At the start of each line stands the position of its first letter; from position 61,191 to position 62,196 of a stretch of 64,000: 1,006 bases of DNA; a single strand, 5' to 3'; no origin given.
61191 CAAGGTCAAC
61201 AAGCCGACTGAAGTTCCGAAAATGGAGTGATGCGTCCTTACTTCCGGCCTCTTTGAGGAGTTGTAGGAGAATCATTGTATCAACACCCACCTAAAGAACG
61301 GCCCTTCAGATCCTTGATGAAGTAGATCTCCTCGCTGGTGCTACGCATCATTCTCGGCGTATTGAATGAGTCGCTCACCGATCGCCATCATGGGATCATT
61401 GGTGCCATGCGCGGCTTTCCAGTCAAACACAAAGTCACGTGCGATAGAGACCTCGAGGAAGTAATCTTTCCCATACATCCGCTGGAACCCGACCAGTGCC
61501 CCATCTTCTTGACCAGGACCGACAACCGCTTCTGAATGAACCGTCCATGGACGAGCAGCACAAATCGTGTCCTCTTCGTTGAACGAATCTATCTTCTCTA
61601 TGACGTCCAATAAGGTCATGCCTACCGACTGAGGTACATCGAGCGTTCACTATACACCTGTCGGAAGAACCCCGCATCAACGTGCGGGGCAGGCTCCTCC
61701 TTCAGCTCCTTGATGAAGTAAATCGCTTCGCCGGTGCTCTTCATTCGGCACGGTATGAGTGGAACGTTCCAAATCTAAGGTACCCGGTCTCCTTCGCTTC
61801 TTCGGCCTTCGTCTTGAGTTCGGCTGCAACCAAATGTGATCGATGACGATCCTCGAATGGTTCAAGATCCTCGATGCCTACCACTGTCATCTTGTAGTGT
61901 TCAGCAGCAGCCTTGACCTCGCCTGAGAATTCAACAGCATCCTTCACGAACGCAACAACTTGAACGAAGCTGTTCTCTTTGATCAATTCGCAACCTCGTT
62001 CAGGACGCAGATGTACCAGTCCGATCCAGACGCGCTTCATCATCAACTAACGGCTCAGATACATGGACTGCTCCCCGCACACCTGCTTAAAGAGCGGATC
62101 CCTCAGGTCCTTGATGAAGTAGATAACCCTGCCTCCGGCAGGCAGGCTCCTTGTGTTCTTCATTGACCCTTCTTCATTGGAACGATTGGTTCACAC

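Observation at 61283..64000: Five same-orientation copies of the carB 3' end, each followed by a different ORF: a cassette array built on a housekeeping-gene terminus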

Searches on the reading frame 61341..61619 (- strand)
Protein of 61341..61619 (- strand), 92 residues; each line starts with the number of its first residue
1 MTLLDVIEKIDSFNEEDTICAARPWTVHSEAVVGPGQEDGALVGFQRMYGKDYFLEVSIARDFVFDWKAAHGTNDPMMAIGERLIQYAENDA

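Call 7: search_protein_families(library=pfam, proteins=[window:61341-61619:-], max_evalue=0.1)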
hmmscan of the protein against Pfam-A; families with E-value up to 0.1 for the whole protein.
window:61341-61619:- (92 aa): 0 families

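Call 8: search_protein_families(library=padloc, proteins=[window:61341-61619:-], max_evalue=0.1)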
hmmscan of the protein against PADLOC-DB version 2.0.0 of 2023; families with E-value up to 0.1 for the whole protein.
window:61341-61619:- (92 aa): 0 families

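Call 28: search_protein_families(library=ncbifam, proteins=[window:61341-61619:-], max_evalue=1)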
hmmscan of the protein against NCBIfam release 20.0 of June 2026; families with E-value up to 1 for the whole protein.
window:61341-61619:- (92 aa): 0 families

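Call 47: find_homologous_proteins(query=window:61341-61619:-, max_evalue=0.001)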
Query window:61341-61619:- (92 aa): 7 proteins with E <= 0.001 among 8 candidates.
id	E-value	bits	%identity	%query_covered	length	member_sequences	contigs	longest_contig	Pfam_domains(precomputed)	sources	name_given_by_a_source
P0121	5.4e-56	204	100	100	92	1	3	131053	-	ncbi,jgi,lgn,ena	-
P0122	1.1e-40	155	78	100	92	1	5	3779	-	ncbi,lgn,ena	-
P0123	1.1e-28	117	68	100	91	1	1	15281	-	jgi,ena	jgi:hypothetical protein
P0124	4.3e-19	86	54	100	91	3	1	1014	-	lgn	-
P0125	1.2e-16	78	50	100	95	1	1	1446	-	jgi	jgi:hypothetical protein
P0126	3.0e-14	71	46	100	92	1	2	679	-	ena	-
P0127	3.0e-12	64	44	100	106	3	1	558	-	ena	-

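Call 48: find_encoding_contigs(protein=P0121, flank=10000, max_places=5)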
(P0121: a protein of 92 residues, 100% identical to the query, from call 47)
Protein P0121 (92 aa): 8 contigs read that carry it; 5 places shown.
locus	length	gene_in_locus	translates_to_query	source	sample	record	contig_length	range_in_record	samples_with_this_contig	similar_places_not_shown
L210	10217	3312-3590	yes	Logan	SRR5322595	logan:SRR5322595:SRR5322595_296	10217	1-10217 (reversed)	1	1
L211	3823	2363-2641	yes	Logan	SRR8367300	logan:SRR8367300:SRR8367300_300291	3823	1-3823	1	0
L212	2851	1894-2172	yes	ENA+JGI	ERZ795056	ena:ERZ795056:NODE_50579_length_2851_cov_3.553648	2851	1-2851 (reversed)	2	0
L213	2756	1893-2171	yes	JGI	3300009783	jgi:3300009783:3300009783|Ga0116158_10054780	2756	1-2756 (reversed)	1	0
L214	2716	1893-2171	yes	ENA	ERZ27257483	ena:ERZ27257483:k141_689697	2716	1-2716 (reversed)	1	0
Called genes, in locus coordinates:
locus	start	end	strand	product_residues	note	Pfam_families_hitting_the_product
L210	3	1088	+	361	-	?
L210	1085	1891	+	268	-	-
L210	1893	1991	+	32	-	-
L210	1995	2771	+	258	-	-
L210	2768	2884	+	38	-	-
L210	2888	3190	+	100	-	-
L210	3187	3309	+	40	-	-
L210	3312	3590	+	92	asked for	-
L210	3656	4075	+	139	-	-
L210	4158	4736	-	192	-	PF10543:ORF6N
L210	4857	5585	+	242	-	-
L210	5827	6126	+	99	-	-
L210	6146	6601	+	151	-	-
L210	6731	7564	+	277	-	-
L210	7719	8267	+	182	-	PF01872:RibD_C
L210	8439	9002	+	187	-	PF07366:SnoaL, PF12680:SnoaL_2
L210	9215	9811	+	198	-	PF04832:SOUL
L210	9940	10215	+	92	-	?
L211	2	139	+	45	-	?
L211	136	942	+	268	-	-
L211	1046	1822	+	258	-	-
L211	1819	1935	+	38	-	-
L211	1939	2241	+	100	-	-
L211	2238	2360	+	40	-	-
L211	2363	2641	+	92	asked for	-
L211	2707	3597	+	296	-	PF18928:DUF5677 (weak)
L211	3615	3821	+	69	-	?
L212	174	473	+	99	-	-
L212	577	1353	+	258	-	-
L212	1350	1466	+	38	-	-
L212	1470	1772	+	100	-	-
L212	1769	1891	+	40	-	-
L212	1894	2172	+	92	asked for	-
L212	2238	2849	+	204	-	?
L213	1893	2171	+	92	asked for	-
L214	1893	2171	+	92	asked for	-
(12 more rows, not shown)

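Call 49: find_encoding_contigs(protein=P0123, flank=10000, max_places=3)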
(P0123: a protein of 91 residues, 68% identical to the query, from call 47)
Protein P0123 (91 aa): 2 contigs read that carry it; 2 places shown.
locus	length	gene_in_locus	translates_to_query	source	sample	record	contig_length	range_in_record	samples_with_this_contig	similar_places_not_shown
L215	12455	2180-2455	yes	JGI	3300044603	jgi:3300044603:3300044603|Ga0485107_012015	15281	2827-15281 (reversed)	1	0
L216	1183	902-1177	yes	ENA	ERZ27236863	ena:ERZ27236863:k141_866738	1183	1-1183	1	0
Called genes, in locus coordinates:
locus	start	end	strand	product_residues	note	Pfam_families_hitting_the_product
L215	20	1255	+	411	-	PF25596:CPSase_L_D1, PF02222:ATP-grasp (weak), PF02786:CPSase_L_D2, PF07478:Dala_Dala_lig_C (weak)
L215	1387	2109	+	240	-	PF03781:FGE-sulfatase (weak)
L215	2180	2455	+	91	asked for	-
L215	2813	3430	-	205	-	-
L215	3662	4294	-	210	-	PF14117:DUF4287, PF18899:DUF5655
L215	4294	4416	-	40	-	-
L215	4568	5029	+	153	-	PF00436:SSB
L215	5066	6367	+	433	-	PF01595:CNNM, PF00571:CBS, PF03471:CorC_HlyC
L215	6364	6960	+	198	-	PF25593:GldD_lipo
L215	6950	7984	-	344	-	PF02628:COX15-CtaA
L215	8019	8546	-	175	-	PF00403:HMA (weak)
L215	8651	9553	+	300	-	PF00892:EamA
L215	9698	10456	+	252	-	PF00535:Glycos_transf_2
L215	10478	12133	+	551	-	PF02366:PMT, PF13231:PMT_2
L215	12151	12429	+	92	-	PF01402:RHH_1 (weak), PF22513:FitA-like_RHH (weak)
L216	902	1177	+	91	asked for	-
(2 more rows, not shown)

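Call 50: find_encoding_contigs(protein=P0122, flank=10000, max_places=5)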
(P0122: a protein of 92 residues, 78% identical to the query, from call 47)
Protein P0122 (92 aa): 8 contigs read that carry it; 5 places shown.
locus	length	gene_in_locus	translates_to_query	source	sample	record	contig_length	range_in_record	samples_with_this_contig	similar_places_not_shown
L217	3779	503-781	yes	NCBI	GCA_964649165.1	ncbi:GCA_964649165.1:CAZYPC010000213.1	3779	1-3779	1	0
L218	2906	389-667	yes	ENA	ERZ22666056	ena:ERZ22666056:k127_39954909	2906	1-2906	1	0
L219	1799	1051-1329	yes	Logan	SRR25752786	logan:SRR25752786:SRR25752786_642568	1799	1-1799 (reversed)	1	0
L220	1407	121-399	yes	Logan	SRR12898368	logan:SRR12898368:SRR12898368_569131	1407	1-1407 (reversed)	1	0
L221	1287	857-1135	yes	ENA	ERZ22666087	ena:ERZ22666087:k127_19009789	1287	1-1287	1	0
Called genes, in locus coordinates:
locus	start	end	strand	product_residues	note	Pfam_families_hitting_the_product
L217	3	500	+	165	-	?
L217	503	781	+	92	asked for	-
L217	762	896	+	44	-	-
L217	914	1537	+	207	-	-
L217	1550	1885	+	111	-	-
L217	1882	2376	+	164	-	-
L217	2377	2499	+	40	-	-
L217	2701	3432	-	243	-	-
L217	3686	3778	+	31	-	?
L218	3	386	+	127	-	?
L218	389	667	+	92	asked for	-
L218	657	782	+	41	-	-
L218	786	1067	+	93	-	PF18593:CdiI_2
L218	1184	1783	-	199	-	-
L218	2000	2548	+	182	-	PF01797:Y1_Tnp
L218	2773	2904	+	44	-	?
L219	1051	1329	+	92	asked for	-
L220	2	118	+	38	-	?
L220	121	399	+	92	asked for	-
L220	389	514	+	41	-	-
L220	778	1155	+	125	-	-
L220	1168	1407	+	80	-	?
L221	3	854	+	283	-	?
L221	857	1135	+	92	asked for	-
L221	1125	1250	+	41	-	-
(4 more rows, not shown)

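Call 53: search_protein_families(library=pfam, proteins=[L218:2000-2548:+, L218:1184-1783:-, L217:914-1537:+, L217:1882-2376:+, L217:2701-3432:-, L211:2707-3597:+, L212:174-473:+, L220:778-1155:+], max_evalue=0.01)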
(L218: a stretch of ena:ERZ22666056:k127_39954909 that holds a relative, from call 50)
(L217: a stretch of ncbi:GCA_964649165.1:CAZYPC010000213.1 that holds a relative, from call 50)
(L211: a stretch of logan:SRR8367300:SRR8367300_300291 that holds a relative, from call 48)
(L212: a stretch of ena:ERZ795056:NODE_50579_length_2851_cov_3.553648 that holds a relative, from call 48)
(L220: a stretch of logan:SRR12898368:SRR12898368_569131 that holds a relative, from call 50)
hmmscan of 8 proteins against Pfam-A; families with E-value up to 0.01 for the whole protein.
L218:2000-2548:+ (182 aa): 1 family
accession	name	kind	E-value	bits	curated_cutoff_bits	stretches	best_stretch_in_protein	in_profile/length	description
PF01797.21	Y1_Tnp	-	2.8e-08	34.4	23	1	26-95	19-87/121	Transposase IS200 like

L218:1184-1783:- (199 aa): 1 family
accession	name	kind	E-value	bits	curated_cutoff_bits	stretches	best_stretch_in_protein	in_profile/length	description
PF05635.17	23S_rRNA_IVP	-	3.8e-05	24.3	33.8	1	22-92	9-74/106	23S rRNA-intervening sequence protein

L217:914-1537:+ (207 aa): 0 families

L217:1882-2376:+ (164 aa): 0 families

L217:2701-3432:- (243 aa): 0 families

L211:2707-3597:+ (296 aa): 1 family
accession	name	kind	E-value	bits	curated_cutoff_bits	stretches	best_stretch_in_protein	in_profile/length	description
PF18928.5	DUF5677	-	9.8e-07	29.4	27.1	1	89-230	28-158/166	Family of unknown function (DUF5677)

L212:174-473:+ (99 aa): 0 families

L220:778-1155:+ (125 aa): 0 families

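Call 83: predict_structure(alignment_id=A5)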
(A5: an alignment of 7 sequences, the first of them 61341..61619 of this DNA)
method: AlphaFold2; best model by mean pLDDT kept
length: 92 residues; sequences in the alignment: 7
mean_pLDDT: 89.3   pTM: 0.80
mean pLDDT of the five models: 89.3, 88.9, 87.7, 86.9, 84.7
residues with pLDDT >= 90: 60; 70-90: 26; 50-70: 6; < 50: 0
segments of 3 or more residues with pLDDT < 50: none
pLDDT, mean of each block of 10 residues (from residue 1): 95 94 94 83 81 92 92 85 92 63
secondary structure, 60 per line:
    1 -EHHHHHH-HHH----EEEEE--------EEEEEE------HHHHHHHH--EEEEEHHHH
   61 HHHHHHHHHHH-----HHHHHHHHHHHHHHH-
elements in order: H3-8 E17-21 E30-35 H42-49 E52-56 H57-71 H77-91

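Call 86: fold_search(model_id=the predicted structure, library=pdb)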
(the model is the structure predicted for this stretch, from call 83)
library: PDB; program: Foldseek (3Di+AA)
matches with E <= 10: 161; with E <= 0.001: 0
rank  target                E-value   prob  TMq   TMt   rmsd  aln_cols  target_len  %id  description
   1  8uu6_g                4.8e-01  0.10  0.25  0.19  13.2        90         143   13  Cryo-EM structure of the ratcheted Listeria innocua 70S ribosome in complex with p/E-tRNA (structure II-A) (released 2024-02-28)
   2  8uu9_g                5.1e-01  0.09  0.27  0.19  14.1       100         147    9  Cryo-EM structure of the ratcheted Listeria innocua 70S ribosome (head-swiveled) in complex with HflXr and pe/E-tRNA ( (released 2024-02-28)
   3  7nhn_h                8.5e-01  0.03  0.17  0.12  16.1       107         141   18  VgaL, an antibiotic resistance ABCF, in complex with 70S ribosome from Listeria monocytogenes (released 2021-05-05)
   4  6ex5_A                1.2e+00  0.09  0.34  0.20   7.5        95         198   16  Staphylococcus aureus triple mutant of superoxide dismutase SodM (released 2018-11-21)
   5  6ex3_B                1.2e+00  0.08  0.31  0.19   7.7        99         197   12  Staphylococcus aureus superoxide dismutase SodA (released 2018-11-21)
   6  6jov_A                1.5e+00  0.07  0.30  0.18   7.3        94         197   10  Crystal structure of a hypothetical Fe Superoxide dismutase (released 2020-01-29)
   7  5kyn_B                1.7e+00  0.06  0.23  0.05  11.7        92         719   12  Structure of Sec23 and TANGO1 complex (released 2016-09-07)
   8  2rcv_D                2.0e+00  0.06  0.32  0.19   7.3        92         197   12  Crystal structure of the Bacillus subtilis superoxide dismutase (released 2008-02-26)
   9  7ydw_A                2.0e+00  0.02  0.19  0.19   9.8        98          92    9  Crystal structure of the MPND-DNA complex (released 2023-02-15)
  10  3c3s_A                2.1e+00  0.08  0.35  0.20   7.9        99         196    8  Role of a Glutamate Bridge Spanning the Dimeric Interface of Human Manganese Superoxide Dismutase (released 2008-04-22)
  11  6hiw_Cr               2.1e+00  0.07  0.28  0.15   8.9        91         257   13  Cryo-EM structure of the Trypanosoma brucei mitochondrial ribosome - This entry contains the complete small mitoribos (released 2018-09-26)
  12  6pro_A                2.1e+00  0.06  0.32  0.19   7.4        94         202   14  MnSOD from Geobacillus stearothermophilus (released 2020-05-20)
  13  9t4r_G                2.1e+00  0.06  0.26  0.18  13.7       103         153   11  Staphylococcus aureus 70S initiation complex with a natural mRNA (released 2026-02-25)
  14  3jco_U                2.1e+00  0.03  0.23  0.11  13.1       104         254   10  Structure of yeast 26S proteasome in M1 state derived from Titan dataset (released 2016-06-15)
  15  7nhk_h                2.2e+00  0.06  0.26  0.18  12.9        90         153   13  LsaA, an antibiotic resistance ABCF, in complex with 70S ribosome from Enterococcus faecalis (released 2021-05-05)
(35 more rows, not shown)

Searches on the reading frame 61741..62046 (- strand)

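Call 7: search_protein_families(library=pfam, proteins=[window:61741-62046:-], max_evalue=0.1)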
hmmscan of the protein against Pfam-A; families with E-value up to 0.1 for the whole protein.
window:61741-62046:- (101 aa): 0 families

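Call 8: search_protein_families(library=padloc, proteins=[window:61741-62046:-], max_evalue=0.1)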
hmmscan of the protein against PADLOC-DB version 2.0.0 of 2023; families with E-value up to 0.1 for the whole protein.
window:61741-62046:- (101 aa): 0 families

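Call 28: search_protein_families(library=ncbifam, proteins=[window:61741-62046:-], max_evalue=1)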
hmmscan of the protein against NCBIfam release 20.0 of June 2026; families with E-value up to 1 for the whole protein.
window:61741-62046:- (101 aa): 1 family
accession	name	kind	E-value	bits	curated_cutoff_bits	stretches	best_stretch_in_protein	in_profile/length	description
NF041213.1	plasmid_TraA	equivalog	0.064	13.3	80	1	37-87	74-126/165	plasmid transfer protein TraA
